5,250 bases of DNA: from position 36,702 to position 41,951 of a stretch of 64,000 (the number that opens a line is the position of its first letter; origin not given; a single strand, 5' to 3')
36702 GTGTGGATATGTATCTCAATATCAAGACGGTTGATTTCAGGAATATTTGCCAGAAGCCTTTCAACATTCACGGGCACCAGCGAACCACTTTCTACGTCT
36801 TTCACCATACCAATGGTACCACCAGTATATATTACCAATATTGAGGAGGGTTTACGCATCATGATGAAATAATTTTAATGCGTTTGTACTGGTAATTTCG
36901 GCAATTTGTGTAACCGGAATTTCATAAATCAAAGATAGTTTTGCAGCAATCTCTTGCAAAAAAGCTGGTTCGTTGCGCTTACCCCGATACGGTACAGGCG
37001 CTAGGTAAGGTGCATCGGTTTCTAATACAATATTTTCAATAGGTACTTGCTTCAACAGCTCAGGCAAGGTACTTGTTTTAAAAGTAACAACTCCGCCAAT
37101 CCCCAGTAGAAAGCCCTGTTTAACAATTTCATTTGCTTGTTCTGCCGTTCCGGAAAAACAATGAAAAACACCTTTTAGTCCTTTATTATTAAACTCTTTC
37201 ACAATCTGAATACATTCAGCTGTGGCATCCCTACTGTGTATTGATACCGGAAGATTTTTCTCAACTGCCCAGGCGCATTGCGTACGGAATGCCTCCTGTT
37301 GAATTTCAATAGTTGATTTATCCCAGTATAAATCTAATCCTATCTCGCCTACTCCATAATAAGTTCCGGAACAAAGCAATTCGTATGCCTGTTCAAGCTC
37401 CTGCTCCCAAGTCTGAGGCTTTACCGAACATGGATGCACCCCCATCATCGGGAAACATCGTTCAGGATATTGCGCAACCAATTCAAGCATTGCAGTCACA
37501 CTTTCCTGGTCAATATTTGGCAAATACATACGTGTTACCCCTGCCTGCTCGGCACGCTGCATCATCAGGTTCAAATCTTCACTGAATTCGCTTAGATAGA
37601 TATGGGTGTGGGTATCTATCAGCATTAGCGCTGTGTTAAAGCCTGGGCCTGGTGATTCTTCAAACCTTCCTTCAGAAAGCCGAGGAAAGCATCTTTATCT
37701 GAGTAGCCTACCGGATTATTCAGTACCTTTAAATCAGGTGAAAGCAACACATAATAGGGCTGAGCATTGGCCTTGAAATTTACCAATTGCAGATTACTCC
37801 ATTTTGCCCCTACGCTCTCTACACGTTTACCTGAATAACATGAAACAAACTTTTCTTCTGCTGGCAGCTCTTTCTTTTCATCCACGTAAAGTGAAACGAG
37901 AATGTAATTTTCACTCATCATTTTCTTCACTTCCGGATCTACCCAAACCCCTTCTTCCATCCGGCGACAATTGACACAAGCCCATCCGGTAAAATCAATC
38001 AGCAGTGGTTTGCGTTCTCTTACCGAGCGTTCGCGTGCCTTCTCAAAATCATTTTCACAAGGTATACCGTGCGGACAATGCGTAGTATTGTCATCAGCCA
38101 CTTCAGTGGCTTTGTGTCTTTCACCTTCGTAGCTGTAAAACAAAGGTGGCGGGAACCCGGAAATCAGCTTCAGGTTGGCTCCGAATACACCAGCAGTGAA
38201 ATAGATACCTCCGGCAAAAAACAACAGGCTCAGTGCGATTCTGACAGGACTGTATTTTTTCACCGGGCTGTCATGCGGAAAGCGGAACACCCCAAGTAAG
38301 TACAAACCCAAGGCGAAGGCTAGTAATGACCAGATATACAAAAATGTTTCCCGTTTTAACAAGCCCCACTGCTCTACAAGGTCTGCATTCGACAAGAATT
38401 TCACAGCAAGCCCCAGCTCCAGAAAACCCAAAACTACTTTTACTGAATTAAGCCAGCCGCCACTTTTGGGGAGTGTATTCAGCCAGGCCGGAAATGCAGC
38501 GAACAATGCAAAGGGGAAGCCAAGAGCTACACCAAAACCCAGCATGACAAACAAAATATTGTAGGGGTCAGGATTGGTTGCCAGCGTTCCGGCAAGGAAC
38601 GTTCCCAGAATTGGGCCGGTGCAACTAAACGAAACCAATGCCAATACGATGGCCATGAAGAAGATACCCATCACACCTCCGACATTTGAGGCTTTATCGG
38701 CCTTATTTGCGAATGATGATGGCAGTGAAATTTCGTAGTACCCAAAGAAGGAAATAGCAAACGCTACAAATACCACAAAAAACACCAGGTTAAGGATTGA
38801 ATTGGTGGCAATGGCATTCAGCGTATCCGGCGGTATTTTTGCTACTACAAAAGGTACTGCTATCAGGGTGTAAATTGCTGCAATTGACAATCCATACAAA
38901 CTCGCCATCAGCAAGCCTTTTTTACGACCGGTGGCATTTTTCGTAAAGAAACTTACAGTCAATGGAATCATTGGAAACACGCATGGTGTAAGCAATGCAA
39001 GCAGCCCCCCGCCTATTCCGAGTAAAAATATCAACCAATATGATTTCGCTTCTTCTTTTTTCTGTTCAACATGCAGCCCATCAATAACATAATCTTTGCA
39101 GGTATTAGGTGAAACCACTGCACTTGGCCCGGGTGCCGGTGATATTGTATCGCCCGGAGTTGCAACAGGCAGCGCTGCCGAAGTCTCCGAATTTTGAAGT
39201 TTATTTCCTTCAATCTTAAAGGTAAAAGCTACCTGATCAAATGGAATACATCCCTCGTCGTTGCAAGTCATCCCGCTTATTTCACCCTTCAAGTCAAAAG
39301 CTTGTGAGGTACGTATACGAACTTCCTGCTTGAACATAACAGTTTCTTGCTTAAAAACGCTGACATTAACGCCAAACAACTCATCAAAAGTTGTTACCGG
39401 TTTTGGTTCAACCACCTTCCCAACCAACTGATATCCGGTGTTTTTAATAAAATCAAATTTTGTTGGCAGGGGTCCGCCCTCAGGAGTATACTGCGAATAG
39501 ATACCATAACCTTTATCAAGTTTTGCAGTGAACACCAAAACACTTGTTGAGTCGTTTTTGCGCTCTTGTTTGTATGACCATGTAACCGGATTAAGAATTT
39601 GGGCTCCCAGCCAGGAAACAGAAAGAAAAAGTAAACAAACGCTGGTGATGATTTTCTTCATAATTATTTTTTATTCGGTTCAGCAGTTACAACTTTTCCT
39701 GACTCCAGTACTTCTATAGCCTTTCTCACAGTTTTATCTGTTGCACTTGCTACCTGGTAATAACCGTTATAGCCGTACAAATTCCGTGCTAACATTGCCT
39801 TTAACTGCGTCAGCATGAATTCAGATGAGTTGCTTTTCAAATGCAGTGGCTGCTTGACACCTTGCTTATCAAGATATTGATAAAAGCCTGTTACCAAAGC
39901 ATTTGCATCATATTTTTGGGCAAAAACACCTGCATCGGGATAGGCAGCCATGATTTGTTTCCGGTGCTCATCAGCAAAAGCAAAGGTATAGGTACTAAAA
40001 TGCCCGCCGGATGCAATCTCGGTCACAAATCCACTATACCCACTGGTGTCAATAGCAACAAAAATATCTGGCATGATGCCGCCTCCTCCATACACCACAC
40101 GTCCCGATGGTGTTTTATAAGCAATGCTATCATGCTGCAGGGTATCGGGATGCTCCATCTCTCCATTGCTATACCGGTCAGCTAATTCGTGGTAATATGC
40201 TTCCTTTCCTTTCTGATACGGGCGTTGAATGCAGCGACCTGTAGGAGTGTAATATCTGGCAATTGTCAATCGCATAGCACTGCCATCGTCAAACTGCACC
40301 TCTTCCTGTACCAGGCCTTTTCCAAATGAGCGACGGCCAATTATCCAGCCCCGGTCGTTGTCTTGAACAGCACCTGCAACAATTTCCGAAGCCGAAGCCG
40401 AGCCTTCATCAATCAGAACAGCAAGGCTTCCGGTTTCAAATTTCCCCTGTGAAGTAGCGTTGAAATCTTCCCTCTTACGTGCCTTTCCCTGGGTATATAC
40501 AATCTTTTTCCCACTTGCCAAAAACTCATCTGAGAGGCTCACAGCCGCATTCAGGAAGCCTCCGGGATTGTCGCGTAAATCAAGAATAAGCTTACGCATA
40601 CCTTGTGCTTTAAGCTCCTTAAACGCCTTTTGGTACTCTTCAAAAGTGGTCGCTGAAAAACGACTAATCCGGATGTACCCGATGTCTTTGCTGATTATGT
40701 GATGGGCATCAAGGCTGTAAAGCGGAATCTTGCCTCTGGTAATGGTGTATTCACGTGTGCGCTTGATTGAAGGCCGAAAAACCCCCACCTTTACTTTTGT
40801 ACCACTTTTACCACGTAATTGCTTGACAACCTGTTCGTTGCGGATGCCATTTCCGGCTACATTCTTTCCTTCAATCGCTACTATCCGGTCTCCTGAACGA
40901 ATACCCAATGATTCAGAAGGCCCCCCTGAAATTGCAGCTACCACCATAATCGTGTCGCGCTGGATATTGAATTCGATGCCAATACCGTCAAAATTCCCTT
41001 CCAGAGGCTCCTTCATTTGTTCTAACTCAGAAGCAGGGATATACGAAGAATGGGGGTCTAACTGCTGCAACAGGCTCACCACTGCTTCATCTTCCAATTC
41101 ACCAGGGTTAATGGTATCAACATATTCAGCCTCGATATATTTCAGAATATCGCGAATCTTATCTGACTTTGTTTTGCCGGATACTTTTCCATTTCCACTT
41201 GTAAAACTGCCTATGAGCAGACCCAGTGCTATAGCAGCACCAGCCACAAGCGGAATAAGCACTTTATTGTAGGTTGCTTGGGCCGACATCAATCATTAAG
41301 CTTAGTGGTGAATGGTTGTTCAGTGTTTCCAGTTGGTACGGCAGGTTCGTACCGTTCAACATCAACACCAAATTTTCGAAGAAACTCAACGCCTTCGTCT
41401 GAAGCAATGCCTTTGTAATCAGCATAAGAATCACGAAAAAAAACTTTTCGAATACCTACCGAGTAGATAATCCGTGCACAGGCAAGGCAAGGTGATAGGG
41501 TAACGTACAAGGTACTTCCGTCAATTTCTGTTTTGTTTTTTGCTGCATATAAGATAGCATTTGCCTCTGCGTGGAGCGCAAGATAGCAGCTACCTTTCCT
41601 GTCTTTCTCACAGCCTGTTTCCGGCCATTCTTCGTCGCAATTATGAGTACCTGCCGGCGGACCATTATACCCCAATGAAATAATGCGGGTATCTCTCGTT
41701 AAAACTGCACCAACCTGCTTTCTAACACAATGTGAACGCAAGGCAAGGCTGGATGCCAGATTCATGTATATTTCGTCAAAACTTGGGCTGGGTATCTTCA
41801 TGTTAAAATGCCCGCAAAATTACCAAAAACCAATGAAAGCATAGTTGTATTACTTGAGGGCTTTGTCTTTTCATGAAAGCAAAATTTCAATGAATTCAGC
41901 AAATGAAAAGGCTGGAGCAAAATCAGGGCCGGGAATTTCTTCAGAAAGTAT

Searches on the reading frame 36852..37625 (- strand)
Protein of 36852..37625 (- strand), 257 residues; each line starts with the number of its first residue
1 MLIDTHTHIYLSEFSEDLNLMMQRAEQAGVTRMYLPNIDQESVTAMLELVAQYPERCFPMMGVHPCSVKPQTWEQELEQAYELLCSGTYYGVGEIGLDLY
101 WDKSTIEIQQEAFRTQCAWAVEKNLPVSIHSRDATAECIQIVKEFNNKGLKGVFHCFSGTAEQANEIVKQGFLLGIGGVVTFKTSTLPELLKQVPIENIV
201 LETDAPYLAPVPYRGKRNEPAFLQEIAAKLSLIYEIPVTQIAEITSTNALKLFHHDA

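Call 67: search_protein_families(library=pfam, proteins=[window:36852-37625:-], max_evalue=0.00001)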
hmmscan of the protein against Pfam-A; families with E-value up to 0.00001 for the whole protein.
window:36852-37625:- (257 aa): 1 family
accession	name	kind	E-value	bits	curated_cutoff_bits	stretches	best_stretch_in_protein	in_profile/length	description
PF01026.27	TatD_DNase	-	3.3e-76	256.5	27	1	3-254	1-253/253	TatD related DNase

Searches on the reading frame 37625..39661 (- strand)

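Call 50: search_protein_families(library=pfam, proteins=[window:37625-39661:-], max_evalue=0.00001)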
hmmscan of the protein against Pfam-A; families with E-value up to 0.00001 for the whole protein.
window:37625-39661:- (678 aa): 3 families
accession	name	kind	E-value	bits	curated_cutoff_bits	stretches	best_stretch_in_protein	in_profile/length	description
PF02683.22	DsbD_TM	-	3.1e-26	92.5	27.1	1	209-424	2-216/219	Cytochrome C biogenesis protein transmembrane domain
PF13899.12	Thioredoxin_7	-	1.4e-10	41.6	27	1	536-597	3-64/83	Thioredoxin-like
PF13098.12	Thioredoxin_2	-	1.6e-06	28.9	27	1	549-662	4-103/104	Thioredoxin-like domain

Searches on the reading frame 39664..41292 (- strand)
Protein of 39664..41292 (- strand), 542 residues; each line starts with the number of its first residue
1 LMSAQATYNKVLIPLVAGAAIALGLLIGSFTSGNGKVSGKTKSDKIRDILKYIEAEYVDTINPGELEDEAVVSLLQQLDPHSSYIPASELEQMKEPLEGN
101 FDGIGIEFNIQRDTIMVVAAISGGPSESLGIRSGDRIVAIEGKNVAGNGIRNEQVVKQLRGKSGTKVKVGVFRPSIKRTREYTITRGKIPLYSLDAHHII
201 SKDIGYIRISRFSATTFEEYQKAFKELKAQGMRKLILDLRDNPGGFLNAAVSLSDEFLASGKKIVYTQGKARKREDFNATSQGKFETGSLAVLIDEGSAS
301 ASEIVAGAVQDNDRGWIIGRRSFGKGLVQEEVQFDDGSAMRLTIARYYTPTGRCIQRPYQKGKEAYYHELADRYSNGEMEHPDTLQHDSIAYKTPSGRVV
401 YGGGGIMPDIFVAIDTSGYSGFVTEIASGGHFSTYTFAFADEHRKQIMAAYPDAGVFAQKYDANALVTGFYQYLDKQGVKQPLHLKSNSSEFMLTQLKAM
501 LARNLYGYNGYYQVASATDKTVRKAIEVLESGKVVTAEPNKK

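Call 50: search_protein_families(library=pfam, proteins=[window:39664-41292:-], max_evalue=0.00001)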
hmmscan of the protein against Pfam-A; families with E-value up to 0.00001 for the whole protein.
window:39664-41292:- (542 aa): 4 families
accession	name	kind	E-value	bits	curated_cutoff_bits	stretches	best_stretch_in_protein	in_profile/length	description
PF03572.23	Peptidase_S41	-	8.3e-53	178.8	24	1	203-357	1-156/165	Peptidase family S41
PF13180.12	PDZ_2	-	1.2e-07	32.4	27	1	104-179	3-75/80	PDZ domain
PF17820.7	PDZ_6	-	1.9e-06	27.9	27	1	117-169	2-50/54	PDZ domain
PF00595.29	PDZ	-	5.9e-06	27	23.2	0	99-171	9-80/81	PDZ domain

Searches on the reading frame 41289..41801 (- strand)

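Call 50: search_protein_families(library=pfam, proteins=[window:41289-41801:-], max_evalue=0.00001)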
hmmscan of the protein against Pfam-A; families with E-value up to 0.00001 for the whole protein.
window:41289-41801:- (170 aa): 2 families
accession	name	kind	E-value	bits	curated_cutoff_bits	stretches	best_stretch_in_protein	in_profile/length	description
PF00383.29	dCMP_cyt_deam_1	-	5.3e-22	78.1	25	1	8-122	3-100/102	Cytidine and deoxycytidylate deaminase zinc-binding region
PF14437.12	MafB19-deam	-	4.1e-15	56.4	27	1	9-128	4-105/142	MafB19-like deaminase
